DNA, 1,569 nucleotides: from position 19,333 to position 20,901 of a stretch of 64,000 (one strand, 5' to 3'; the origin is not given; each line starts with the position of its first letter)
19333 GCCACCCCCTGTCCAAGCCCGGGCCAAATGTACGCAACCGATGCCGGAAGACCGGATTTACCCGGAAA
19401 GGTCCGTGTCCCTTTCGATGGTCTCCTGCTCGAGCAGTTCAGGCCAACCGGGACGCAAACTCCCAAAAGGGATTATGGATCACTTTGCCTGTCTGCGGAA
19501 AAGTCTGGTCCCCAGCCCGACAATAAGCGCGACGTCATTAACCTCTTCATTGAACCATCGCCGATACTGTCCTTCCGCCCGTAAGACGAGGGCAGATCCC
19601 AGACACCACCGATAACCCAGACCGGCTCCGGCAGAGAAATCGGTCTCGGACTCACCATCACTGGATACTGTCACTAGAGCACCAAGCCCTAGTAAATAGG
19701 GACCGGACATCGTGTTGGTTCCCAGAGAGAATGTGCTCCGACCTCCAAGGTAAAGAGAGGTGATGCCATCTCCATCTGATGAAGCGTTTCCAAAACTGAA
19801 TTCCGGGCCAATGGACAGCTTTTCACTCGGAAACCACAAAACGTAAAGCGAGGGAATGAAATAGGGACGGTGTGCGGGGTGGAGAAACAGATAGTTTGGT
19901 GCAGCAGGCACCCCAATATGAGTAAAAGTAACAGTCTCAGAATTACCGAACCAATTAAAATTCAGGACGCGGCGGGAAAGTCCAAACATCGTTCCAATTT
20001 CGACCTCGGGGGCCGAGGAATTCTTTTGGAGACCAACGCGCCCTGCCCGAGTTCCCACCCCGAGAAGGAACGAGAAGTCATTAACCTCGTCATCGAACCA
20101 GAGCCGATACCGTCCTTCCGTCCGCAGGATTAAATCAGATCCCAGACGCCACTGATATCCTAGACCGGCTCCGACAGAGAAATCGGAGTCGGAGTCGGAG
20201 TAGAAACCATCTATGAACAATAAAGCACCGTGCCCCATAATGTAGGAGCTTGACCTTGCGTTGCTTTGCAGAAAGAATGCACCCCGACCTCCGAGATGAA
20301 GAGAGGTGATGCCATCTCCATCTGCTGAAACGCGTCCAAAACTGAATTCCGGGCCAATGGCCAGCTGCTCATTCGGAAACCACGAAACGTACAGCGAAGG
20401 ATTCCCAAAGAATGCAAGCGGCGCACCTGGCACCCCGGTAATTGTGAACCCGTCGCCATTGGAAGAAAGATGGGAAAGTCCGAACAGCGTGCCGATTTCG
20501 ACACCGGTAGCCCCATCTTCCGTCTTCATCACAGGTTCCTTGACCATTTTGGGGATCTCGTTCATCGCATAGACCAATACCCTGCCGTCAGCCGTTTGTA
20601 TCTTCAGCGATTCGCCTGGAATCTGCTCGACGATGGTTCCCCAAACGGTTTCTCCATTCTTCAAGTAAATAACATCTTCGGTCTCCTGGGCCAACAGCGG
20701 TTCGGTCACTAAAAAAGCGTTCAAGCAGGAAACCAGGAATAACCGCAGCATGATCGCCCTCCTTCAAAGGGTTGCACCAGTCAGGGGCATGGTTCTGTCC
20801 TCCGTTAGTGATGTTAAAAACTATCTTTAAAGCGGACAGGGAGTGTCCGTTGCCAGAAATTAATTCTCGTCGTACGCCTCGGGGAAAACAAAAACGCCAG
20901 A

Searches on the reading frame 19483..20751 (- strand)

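Call 11: search_protein_families(library=pfam, proteins=[window:19483-20751:-], max_evalue=0.00001)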
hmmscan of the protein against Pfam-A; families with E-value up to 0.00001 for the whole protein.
window:19483-20751:- (423 aa): 0 families

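Call 29: search_protein_families(library=ncbifam, proteins=[window:19483-20751:-], max_evalue=1)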
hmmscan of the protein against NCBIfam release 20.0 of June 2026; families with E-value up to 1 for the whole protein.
window:19483-20751:- (423 aa): 5 families
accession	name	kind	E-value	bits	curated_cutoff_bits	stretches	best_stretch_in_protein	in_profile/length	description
NF047433.1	Lepto_7_Nterm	domain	1.4e-05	24.7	43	1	13-68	6-57/63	LA_0442/LA_0875 N-terminal domain-containing protein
NF045788.1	Omp38Acinit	equivalog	0.00036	19.7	500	1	180-231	144-196/354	outer membrane protein Omp38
TIGR04565.1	OMP_myx_plus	subfamily_domain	0.026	14.5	60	0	352-393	90-131/161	outer membrane beta-barrel domain-containing protein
NF052316.1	T9SS_PorG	equivalog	0.09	12.5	130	0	182-224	125-167/209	type IX secretion system protein PorG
NF047503.1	LB_137_fam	subfamily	0.13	11.5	200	1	25-66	13-52/288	LB_137 family protein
